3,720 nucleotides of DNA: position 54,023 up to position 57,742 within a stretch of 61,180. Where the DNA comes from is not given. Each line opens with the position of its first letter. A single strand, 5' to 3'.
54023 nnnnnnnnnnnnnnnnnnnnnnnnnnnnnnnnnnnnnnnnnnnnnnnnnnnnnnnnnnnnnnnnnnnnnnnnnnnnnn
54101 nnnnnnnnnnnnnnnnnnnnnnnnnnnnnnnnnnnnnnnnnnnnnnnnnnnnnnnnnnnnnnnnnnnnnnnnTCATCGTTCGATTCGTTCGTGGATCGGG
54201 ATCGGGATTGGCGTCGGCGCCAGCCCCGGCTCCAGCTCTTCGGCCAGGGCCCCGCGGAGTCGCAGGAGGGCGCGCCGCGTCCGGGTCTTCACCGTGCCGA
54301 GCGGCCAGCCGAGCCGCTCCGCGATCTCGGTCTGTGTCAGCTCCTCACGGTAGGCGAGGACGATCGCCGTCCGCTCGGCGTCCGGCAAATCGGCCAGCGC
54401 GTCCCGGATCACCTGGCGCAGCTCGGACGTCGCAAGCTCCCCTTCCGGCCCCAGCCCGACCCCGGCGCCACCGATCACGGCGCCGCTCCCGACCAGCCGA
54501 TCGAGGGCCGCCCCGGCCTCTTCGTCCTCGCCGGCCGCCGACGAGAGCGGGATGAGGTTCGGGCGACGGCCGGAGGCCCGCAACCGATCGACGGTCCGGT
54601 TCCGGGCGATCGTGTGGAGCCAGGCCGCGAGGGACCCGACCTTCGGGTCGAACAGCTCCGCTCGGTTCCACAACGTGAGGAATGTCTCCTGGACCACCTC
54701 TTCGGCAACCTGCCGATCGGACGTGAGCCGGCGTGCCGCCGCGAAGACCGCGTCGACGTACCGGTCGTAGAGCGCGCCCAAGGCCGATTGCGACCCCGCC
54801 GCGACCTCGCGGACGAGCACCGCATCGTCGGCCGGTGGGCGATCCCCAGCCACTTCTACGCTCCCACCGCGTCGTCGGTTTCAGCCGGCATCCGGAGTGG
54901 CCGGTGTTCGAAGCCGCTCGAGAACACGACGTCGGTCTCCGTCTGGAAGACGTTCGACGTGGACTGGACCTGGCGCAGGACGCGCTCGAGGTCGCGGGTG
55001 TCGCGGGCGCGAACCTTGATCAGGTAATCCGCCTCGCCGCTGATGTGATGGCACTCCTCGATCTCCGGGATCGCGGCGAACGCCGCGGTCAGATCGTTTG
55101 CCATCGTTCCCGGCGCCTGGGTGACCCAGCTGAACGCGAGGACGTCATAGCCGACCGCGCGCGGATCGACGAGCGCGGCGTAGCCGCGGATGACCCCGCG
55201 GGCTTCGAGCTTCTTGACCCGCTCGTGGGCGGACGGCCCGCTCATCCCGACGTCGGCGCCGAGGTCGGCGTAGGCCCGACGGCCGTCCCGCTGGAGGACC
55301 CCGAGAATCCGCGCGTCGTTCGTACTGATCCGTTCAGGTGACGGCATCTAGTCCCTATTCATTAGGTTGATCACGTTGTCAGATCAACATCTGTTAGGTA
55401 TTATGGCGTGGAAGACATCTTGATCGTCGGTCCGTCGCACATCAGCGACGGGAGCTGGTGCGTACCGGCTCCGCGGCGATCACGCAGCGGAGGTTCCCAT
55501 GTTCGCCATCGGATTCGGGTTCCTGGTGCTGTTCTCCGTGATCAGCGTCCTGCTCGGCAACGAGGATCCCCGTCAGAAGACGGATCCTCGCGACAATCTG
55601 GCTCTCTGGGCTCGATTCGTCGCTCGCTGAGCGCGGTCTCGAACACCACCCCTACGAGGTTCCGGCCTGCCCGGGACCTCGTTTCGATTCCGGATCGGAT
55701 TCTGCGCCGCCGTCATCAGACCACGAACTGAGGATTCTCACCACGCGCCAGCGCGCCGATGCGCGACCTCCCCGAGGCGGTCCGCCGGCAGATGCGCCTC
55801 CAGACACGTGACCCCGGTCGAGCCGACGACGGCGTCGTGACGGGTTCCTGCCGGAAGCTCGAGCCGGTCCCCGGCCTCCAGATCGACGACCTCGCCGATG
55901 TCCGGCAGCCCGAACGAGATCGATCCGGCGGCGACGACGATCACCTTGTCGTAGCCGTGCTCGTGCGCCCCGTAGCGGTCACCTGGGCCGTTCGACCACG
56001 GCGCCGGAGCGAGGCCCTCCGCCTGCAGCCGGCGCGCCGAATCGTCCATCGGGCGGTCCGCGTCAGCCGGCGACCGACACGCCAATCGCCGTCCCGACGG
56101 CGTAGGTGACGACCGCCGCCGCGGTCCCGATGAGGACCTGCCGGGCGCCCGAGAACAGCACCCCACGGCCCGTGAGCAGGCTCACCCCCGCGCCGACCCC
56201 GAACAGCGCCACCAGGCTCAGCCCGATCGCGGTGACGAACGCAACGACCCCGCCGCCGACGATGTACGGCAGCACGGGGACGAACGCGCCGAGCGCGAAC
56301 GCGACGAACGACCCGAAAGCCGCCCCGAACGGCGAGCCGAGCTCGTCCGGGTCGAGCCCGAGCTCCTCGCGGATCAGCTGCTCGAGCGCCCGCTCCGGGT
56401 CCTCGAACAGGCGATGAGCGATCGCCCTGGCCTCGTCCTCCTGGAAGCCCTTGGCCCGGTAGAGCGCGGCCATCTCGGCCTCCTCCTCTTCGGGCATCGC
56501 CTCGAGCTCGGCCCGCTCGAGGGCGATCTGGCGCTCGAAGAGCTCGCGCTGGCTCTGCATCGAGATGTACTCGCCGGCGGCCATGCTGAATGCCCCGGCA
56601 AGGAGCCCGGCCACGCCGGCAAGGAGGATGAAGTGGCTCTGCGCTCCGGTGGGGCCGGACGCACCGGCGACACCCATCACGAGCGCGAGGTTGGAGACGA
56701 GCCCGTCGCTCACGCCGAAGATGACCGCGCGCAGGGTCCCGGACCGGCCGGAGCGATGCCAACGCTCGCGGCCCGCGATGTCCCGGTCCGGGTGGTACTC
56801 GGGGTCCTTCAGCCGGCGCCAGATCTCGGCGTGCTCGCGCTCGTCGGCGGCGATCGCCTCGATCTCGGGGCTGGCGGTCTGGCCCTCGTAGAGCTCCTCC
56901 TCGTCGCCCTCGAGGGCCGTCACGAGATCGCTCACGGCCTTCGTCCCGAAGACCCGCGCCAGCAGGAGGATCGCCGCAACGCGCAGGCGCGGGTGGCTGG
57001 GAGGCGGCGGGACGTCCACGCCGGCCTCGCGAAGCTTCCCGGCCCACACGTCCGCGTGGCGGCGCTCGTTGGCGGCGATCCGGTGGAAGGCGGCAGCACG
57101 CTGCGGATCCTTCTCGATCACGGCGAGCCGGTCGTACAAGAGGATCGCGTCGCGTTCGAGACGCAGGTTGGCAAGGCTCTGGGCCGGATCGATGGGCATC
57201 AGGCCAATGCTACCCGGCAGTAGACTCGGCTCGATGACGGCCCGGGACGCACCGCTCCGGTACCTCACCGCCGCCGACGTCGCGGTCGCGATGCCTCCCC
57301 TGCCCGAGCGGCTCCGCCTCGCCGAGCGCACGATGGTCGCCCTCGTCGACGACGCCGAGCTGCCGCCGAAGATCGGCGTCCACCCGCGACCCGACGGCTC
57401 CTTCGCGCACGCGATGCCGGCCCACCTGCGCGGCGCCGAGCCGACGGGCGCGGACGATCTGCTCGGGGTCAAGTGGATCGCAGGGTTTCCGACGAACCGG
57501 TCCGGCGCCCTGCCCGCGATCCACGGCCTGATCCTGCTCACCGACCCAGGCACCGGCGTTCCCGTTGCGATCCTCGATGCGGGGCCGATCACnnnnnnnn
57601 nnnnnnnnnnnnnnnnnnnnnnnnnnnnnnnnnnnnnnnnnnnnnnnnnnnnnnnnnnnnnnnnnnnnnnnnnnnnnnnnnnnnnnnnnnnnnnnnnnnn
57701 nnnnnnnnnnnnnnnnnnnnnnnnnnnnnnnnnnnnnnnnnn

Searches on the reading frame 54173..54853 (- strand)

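Call 85: search_protein_families(library=pfam, proteins=[window:54173-54853:-], max_evalue=0.001)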
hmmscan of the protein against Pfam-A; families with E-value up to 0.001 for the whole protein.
window:54173-54853:- (226 aa): 5 families
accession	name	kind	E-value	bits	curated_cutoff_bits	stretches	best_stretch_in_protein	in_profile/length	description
PF04542.20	Sigma70_r2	-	1.3e-19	70.2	24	1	28-96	1-70/71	Sigma-70 region 2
PF04545.22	Sigma70_r4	-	1.7e-15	56.7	24.1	1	152-200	1-49/50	Sigma-70, region 4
PF08281.18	Sigma70_r4_2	-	1.7e-14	53.6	25.7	1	147-199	2-54/54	Sigma-70, region 4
PF13384.12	HTH_23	-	1.9e-05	24.8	24.6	1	159-196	5-41/50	Homeodomain-like domain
PF13412.12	HTH_24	-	0.00022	21.2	21.9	1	171-194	17-40/48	Winged helix-turn-helix DNA-binding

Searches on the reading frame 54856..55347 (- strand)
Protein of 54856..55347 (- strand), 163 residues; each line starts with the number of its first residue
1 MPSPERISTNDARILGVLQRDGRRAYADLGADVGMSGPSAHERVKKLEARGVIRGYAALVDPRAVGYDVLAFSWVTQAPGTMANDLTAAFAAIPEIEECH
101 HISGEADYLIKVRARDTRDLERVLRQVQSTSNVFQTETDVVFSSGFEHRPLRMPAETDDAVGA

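Call 85: search_protein_families(library=pfam, proteins=[window:54856-55347:-], max_evalue=0.001)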
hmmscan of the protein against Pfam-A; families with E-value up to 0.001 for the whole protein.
window:54856-55347:- (163 aa): 5 families
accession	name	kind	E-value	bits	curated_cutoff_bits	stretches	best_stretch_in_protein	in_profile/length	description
PF01037.27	AsnC_trans_reg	-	1.1e-17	64.1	25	1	83-143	11-72/73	Lrp/AsnC ligand binding domain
PF13404.12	HTH_AsnC-type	-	1.3e-12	47.7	27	1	11-48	5-42/42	AsnC-type helix-turn-helix domain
PF13412.12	HTH_24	-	2.5e-10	40.2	21.9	1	9-54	3-48/48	Winged helix-turn-helix DNA-binding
PF12802.13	MarR_2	-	0.00036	21.1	27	1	8-54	4-51/61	MarR family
PF22451.2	NirdL-like_HTH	-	0.00056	19.9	27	0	26-54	19-47/47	Siroheme decarboxylase NirDL-like HTH domain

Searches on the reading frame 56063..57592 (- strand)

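Call 85: search_protein_families(library=pfam, proteins=[window:56063-57592:-], max_evalue=0.001)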
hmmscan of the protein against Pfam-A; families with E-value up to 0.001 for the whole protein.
window:56063-57592:- (509 aa): 2 families
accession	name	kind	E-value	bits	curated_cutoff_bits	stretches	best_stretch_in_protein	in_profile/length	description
PF01988.24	VIT1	-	5.8e-66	222.8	28.1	1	287-501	1-214/214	VIT family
PF02915.23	Rubrerythrin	-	0.00053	20.8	22.8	0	143-183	7-49/137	Rubrerythrin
